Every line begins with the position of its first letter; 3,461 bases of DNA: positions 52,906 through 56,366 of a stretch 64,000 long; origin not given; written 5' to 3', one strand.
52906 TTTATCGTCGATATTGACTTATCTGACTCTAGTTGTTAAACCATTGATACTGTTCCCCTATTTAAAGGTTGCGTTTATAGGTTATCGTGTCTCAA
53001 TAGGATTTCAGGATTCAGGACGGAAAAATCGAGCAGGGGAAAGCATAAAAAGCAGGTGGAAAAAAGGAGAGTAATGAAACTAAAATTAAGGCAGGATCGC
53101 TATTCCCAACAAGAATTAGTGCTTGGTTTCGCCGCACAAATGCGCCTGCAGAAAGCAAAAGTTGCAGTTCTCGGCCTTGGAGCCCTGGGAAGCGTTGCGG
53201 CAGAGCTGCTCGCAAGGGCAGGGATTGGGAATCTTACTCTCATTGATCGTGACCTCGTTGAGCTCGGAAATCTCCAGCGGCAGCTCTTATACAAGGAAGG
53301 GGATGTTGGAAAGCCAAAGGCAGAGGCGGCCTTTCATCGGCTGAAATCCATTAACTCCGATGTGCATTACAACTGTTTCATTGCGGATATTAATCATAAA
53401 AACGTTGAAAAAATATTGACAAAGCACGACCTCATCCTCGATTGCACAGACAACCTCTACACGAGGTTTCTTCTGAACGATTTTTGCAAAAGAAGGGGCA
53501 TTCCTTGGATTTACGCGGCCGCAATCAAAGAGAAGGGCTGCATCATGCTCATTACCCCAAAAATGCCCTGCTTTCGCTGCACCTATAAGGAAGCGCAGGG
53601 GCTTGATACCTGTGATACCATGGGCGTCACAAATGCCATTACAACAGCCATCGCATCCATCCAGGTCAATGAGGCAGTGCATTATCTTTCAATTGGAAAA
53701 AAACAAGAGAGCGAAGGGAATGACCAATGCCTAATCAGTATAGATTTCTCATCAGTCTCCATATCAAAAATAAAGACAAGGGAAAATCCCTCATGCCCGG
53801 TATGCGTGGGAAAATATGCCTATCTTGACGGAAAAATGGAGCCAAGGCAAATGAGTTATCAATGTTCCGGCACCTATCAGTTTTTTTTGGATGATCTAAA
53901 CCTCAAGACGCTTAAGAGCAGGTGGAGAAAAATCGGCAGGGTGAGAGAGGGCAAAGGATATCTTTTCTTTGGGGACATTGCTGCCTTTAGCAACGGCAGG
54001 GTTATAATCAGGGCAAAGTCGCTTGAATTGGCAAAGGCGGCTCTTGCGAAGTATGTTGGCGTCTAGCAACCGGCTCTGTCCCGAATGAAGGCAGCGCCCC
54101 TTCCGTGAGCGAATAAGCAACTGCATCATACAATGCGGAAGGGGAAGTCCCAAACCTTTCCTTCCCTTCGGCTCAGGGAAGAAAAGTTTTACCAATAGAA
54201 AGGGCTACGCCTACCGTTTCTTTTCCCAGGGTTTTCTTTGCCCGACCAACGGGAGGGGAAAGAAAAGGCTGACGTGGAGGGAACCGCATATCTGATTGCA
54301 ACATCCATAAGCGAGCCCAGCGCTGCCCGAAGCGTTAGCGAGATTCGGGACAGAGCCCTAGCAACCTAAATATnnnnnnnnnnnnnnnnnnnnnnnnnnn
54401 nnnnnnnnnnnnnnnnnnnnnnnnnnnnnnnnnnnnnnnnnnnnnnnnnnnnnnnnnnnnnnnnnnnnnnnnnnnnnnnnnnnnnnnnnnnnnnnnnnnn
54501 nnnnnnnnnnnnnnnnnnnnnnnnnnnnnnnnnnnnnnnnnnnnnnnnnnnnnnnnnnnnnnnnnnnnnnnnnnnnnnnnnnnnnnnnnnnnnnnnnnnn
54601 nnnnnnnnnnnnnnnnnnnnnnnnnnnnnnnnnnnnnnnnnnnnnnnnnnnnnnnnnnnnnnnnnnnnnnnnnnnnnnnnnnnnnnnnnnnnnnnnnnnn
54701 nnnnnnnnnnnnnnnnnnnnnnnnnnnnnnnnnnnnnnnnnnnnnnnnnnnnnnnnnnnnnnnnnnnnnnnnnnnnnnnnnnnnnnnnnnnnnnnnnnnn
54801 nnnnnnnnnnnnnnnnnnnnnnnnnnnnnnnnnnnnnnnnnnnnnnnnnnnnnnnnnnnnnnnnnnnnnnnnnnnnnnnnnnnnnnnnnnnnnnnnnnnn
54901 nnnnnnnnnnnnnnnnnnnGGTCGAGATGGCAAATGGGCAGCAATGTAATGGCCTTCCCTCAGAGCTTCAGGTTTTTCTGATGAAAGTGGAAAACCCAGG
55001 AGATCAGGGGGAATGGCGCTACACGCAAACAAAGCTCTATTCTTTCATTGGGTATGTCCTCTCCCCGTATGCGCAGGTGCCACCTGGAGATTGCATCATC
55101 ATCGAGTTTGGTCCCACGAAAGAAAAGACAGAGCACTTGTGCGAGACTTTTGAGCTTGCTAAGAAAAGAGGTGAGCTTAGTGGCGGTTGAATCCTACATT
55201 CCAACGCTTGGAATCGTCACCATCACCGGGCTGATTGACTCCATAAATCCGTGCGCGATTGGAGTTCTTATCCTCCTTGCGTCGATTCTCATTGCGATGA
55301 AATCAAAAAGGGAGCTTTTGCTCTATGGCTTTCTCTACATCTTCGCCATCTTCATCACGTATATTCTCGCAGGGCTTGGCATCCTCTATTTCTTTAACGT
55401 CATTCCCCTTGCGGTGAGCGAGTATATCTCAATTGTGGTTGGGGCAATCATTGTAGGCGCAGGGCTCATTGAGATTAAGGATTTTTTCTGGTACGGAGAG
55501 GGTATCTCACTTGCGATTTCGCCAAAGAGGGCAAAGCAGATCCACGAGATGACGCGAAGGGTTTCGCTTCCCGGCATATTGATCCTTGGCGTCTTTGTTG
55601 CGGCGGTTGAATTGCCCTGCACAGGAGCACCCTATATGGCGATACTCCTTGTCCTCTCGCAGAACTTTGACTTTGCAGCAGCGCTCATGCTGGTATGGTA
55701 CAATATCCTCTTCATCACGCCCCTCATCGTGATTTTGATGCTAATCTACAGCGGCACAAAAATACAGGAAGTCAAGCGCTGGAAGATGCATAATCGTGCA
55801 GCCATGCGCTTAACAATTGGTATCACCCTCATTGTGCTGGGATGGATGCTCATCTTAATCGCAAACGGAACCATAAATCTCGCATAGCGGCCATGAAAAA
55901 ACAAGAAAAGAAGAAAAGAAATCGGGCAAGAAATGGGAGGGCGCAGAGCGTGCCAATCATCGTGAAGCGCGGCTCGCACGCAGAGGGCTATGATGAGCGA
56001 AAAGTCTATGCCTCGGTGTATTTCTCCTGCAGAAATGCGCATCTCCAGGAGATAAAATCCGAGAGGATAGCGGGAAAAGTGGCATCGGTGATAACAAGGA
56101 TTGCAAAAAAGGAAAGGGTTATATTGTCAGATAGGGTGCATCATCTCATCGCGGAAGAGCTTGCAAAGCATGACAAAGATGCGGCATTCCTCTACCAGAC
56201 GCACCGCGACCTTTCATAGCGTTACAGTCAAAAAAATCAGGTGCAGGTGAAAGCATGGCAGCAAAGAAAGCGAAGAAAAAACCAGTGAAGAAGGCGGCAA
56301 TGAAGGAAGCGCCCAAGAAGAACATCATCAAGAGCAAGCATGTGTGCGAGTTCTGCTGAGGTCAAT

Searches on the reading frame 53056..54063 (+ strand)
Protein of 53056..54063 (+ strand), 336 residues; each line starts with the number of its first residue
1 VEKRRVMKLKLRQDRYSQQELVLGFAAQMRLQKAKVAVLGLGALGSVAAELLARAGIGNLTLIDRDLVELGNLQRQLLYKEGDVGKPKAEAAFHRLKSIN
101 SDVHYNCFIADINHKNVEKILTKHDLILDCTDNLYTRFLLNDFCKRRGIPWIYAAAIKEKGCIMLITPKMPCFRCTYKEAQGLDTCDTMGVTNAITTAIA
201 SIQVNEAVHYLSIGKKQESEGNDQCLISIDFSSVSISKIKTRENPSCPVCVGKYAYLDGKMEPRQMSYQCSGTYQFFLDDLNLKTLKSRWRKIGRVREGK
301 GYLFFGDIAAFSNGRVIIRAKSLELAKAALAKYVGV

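Call 65: search_protein_families(library=pfam, proteins=[window:53056-54063:+], max_evalue=0.001)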
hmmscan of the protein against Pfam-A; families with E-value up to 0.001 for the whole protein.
window:53056-54063:+ (336 aa): 1 family
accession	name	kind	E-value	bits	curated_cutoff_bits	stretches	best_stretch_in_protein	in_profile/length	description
PF00899.27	ThiF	-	1.6e-64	217.7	28.1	1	16-249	1-238/238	ThiF family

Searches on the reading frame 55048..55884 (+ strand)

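Call 65: search_protein_families(library=pfam, proteins=[window:55048-55884:+], max_evalue=0.001)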
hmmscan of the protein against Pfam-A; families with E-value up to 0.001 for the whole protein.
window:55048-55884:+ (279 aa): 2 families
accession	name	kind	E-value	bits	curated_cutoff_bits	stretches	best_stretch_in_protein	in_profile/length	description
PF11139.14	SfLAP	-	1.4e-08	34.9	35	1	58-268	2-207/213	Sap, sulfolipid-1-addressing protein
PF02683.22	DsbD_TM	-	1.1e-06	28.6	27.1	1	54-249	5-199/219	Cytochrome C biogenesis protein transmembrane domain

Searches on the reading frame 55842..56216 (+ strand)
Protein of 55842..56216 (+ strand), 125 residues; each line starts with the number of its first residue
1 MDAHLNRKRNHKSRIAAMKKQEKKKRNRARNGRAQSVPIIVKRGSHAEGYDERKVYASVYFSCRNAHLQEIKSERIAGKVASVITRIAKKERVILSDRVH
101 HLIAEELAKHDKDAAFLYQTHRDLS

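Call 65: search_protein_families(library=pfam, proteins=[window:55842-56216:+], max_evalue=0.001)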
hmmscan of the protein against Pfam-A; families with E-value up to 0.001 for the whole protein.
window:55842-56216:+ (125 aa): 1 family
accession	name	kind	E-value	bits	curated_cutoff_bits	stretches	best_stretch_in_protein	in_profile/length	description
PF03477.21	ATP-cone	-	1.2e-05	26.2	25.8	1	39-114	2-74/88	ATP cone domain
